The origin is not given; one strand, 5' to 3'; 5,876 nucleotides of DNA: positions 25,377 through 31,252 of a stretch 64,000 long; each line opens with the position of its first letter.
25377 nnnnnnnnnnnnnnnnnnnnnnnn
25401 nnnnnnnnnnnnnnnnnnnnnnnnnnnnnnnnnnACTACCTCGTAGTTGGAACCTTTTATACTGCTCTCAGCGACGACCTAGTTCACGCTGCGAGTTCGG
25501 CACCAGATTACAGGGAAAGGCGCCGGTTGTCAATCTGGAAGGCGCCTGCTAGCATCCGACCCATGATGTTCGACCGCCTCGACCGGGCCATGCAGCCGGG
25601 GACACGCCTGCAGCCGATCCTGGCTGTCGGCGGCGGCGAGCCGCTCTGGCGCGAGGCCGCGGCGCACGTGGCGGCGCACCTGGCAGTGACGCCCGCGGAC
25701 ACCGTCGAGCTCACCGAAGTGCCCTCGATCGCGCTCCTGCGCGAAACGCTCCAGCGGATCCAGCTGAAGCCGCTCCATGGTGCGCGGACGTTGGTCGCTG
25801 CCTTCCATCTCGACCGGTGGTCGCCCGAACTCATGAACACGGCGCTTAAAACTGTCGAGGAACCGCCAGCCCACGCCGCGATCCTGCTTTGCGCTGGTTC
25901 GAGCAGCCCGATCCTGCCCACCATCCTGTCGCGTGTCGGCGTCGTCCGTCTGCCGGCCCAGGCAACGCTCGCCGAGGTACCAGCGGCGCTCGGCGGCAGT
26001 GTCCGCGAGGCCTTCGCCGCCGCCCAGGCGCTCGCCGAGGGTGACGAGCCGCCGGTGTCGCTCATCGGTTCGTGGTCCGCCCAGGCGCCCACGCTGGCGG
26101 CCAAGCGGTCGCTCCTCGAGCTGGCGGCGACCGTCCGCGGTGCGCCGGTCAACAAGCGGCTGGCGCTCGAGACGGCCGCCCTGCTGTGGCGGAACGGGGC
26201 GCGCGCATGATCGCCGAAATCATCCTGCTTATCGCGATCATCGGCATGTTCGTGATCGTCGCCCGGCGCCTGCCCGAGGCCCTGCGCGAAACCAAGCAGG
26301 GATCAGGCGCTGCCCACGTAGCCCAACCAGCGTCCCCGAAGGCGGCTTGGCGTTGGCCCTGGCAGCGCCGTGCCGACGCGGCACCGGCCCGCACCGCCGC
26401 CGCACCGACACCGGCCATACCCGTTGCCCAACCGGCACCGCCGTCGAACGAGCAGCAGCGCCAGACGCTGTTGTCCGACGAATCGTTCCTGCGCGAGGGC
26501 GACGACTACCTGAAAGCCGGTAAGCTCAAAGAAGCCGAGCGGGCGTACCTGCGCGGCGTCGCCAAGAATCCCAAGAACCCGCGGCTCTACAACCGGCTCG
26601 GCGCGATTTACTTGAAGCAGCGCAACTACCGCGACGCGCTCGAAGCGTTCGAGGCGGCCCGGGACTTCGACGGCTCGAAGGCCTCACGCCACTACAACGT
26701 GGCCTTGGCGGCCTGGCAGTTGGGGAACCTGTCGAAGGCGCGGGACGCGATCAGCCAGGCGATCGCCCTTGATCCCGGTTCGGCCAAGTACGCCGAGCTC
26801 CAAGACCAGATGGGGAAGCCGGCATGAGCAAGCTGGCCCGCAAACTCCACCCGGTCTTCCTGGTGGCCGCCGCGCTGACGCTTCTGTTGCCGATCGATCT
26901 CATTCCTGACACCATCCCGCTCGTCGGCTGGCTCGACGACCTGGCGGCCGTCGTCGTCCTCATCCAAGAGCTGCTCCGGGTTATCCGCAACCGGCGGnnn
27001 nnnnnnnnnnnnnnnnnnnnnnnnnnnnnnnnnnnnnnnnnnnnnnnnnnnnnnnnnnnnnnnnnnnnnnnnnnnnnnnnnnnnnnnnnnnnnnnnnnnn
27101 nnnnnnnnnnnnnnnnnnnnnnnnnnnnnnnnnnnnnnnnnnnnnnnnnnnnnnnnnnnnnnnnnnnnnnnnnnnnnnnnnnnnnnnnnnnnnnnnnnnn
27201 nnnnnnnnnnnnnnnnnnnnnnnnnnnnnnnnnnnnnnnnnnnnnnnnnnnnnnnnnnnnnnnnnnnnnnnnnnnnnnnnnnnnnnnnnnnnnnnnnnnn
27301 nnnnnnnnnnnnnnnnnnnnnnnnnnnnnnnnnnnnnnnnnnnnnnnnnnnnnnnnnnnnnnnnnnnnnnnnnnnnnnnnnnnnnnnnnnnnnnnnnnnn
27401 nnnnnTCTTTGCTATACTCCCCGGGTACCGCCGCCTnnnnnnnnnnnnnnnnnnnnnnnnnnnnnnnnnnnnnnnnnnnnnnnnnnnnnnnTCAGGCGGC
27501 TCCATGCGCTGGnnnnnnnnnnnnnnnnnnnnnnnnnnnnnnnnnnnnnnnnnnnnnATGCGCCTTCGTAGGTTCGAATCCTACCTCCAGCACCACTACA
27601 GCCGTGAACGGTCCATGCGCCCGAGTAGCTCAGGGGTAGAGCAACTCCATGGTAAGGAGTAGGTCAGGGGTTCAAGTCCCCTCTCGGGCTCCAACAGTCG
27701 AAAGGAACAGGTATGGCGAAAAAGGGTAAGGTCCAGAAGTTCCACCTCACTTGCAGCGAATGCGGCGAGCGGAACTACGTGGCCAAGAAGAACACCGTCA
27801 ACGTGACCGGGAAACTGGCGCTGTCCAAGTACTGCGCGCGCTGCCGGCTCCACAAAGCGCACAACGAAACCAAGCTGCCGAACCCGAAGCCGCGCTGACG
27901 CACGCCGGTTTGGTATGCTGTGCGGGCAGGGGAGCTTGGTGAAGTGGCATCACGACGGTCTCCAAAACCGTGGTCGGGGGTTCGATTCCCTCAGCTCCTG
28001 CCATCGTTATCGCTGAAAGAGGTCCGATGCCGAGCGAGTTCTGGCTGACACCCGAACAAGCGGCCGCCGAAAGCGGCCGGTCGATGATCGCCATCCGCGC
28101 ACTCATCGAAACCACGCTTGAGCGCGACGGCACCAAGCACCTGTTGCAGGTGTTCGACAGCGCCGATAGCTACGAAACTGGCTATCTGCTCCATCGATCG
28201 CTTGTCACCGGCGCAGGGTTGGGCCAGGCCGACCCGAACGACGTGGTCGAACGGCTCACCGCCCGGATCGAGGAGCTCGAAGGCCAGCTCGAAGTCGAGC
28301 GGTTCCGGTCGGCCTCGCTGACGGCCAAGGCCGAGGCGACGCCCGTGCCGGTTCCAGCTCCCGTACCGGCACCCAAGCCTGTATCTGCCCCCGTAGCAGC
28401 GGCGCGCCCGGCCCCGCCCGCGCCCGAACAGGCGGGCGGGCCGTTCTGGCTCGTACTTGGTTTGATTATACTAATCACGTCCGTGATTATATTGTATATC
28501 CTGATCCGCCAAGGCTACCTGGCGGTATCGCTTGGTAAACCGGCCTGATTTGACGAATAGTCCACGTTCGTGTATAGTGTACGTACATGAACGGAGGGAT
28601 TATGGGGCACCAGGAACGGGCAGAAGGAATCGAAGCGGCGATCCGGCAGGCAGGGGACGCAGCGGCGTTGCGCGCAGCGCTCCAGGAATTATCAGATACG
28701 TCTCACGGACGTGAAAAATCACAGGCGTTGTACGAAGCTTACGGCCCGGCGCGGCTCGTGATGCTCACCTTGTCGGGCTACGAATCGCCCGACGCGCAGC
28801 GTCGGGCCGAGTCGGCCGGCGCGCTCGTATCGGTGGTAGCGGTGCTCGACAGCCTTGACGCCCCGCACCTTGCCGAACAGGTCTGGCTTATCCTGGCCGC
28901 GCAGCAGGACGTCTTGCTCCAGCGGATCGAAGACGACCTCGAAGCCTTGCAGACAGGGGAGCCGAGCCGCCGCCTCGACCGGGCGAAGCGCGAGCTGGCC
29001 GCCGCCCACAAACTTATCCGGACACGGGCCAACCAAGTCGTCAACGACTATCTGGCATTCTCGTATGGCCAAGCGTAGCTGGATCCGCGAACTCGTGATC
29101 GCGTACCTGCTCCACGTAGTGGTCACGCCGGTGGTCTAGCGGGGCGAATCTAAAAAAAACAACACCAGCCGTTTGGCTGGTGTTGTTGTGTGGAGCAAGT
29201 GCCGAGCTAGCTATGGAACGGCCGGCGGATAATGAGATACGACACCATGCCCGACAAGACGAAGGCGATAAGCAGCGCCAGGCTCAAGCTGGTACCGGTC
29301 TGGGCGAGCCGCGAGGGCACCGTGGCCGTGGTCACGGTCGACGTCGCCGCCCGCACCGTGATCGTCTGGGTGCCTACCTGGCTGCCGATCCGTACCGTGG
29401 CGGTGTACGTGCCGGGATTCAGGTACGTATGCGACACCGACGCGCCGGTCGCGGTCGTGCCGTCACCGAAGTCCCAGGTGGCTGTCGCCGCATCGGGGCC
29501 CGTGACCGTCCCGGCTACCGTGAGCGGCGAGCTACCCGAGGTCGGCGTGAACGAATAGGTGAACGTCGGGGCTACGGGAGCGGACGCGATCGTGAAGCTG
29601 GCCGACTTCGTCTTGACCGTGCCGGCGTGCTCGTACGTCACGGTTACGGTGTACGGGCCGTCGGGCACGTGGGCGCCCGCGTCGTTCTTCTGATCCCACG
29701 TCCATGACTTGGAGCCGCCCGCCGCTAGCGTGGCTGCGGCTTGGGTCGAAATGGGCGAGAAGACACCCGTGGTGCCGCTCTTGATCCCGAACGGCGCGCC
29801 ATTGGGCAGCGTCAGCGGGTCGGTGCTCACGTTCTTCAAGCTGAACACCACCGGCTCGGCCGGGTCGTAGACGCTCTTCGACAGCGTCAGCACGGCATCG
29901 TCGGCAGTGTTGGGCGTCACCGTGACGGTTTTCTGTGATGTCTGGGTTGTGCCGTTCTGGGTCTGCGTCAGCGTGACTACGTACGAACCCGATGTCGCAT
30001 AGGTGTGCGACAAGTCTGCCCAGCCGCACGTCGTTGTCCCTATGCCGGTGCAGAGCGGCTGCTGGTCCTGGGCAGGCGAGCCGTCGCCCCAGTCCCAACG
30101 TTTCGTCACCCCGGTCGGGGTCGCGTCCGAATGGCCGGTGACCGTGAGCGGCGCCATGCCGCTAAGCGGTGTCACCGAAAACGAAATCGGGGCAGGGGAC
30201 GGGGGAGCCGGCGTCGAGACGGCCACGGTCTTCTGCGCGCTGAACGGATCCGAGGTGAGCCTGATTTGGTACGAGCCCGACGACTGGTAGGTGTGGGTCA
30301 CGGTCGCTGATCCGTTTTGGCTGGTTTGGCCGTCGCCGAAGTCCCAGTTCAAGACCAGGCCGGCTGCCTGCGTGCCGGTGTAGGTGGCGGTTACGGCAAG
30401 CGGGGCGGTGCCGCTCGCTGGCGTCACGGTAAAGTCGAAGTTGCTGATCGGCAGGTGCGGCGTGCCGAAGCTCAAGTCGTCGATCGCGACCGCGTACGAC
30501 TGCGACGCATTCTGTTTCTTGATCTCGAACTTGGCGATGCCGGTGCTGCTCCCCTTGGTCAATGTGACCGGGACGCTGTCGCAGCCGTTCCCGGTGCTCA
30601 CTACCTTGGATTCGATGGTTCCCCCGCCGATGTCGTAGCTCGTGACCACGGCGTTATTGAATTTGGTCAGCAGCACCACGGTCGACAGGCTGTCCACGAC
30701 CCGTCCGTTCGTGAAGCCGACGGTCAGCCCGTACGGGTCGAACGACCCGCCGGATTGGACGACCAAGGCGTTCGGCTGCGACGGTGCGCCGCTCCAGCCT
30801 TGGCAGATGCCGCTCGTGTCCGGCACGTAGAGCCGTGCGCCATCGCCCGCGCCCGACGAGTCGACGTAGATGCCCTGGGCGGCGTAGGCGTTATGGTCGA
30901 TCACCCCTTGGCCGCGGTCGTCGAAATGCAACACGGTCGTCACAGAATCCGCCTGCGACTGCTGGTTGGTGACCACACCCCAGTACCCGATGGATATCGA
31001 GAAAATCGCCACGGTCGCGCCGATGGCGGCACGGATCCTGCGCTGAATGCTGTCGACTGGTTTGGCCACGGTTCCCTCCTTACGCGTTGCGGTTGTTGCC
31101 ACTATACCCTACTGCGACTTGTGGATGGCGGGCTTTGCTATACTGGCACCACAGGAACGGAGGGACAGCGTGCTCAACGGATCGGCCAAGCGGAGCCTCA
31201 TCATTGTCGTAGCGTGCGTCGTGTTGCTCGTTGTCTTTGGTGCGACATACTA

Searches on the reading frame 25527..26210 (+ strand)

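Call 6: search_protein_families(library=pfam, proteins=[window:25527-26210:+], max_evalue=0.01)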
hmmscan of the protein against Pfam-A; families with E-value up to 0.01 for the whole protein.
window:25527-26210:+ (227 aa): 1 family
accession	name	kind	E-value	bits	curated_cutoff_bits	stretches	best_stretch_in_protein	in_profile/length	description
PF13177.12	DNA_pol3_delta2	-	5.3e-12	46.4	27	1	68-144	83-159/161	DNA polymerase III, delta subunit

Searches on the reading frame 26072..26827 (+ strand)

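Call 6: search_protein_families(library=pfam, proteins=[window:26072-26827:+], max_evalue=0.01)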
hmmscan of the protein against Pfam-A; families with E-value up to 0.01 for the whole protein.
window:26072-26827:+ (251 aa): 15 families
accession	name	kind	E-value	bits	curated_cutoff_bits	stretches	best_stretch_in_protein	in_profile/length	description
PF07719.23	TPR_2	-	2.2e-18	65.3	27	3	170-198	1-29/34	Tetratricopeptide repeat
PF00515.34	TPR_1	-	4.8e-17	61.4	27.8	2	171-196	2-27/34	Tetratricopeptide repeat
PF13432.12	TPR_16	-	4.6e-16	59.4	32.7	2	140-200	1-61/65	Tetratricopeptide repeat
PF13428.12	TPR_14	-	1.2e-10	41.4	23.5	1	143-178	8-43/44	Tetratricopeptide repeat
PF13414.12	TPR_11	-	1.2e-10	41.3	26.8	1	143-183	1-41/42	TPR repeat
PF13181.12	TPR_8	-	9e-10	38.4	25.7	1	207-235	4-32/34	Tetratricopeptide repeat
PF14559.12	TPR_19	-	5.2e-09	36.7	25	2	147-198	2-53/68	Tetratricopeptide repeat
PF13431.12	TPR_17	-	9e-08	32.2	24.4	1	158-191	1-34/34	Tetratricopeptide repeat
PF13424.12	TPR_12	-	6.9e-06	26.6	30.1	1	171-233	4-74/77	Tetratricopeptide repeat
PF13371.12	TPR_9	-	1.1e-05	25.8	35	1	176-243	1-68/73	Tetratricopeptide repeat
PF13176.12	TPR_7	-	0.00011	22.5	27.9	0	174-195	3-24/36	Tetratricopeptide repeat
PF25063.1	ARM_TT21_C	-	0.00049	20.5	35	1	137-211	96-171/209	Tetratricopeptide repeat protein 21 C-terminal ARM domain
PF23914.1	TPR_CcmH_CycH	-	0.00056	20.2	42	0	164-200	44-80/158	Cytochrome c-type biogenesis protein H TPR domain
PF13174.12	TPR_6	-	0.00073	20.5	26.3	0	208-237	4-33/33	Tetratricopeptide repeat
PF12895.13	ANAPC3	-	0.0022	18.7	27.2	1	155-228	12-80/82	Anaphase-promoting complex, cyclosome, subunit 3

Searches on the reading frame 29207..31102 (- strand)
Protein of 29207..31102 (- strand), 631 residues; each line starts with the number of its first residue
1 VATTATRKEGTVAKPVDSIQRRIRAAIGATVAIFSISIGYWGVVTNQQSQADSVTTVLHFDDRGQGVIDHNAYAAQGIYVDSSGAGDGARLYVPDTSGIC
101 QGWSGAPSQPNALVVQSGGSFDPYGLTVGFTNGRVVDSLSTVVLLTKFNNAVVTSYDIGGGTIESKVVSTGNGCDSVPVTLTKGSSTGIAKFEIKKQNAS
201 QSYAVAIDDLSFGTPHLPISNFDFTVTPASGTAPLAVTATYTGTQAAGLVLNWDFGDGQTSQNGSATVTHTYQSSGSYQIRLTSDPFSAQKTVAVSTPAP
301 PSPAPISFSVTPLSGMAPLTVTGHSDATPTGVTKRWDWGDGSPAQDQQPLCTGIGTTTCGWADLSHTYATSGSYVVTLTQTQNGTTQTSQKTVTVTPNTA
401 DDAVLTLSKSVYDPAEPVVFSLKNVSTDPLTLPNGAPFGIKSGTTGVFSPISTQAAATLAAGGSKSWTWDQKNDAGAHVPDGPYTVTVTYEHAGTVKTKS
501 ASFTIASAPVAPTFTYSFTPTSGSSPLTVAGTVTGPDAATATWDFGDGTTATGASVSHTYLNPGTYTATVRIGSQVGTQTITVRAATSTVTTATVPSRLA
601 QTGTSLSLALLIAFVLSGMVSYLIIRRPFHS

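Call 3: search_protein_families(library=pfam, proteins=[window:29207-31102:-], max_evalue=0.1)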
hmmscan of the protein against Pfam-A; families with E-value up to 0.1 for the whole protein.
window:29207-31102:- (631 aa): 5 families
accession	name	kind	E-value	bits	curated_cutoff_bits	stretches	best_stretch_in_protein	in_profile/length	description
PF18911.6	PKD_4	-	4.2e-27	94.5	27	3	508-582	3-78/85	PKD domain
PF00801.26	PKD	-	4.4e-27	94.3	23.5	3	514-584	2-77/80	PKD domain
PF13860.13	FlgD_ig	-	5.1e-06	26.8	27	1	457-493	43-78/79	FlgD Ig-like domain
PF04797.18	Herpes_ORF11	-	0.041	13.1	27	1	389-439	290-341/375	Herpesvirus dUTPase protein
PF23722.1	Beta-sand_DEX1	-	0.091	13.8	27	0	554-584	51-81/99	DEX1 beta-sandwich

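Call 16: search_protein_families(library=ncbifam, proteins=[window:29207-31102:-], max_evalue=0.1)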
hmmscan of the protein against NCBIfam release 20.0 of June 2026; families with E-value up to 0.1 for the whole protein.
window:29207-31102:- (631 aa): 6 families
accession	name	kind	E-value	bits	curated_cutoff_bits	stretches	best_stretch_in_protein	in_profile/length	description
NF058578.1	CPR_pilus_PamR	equivalog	6.3e-11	41.7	300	3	484-579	132-229/297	pilus system RbmA-like protein PamR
TIGR00864.1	PCC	subfamily_domain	2.3e-08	30.9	1861.4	3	232-283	1235-1288/2700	polycystin cation channel protein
NF009452.0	PRK12812.1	equivalog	0.00047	19.5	258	1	461-497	177-213/289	flagellar basal body rod modification protein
NF005176.1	PRK06655.1-1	equivalog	0.00063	19.7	230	1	461-497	120-156/197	flagellar hook assembly protein FlgD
NF009276.0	PRK12633.1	equivalog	0.0032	17.2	383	1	462-504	153-195/234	flagellar basal body rod modification protein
TIGR01167.1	LPXTG_anchor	domain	0.093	13.4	15.9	0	599-627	2-31/34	LPXTG cell wall anchor domain-containing protein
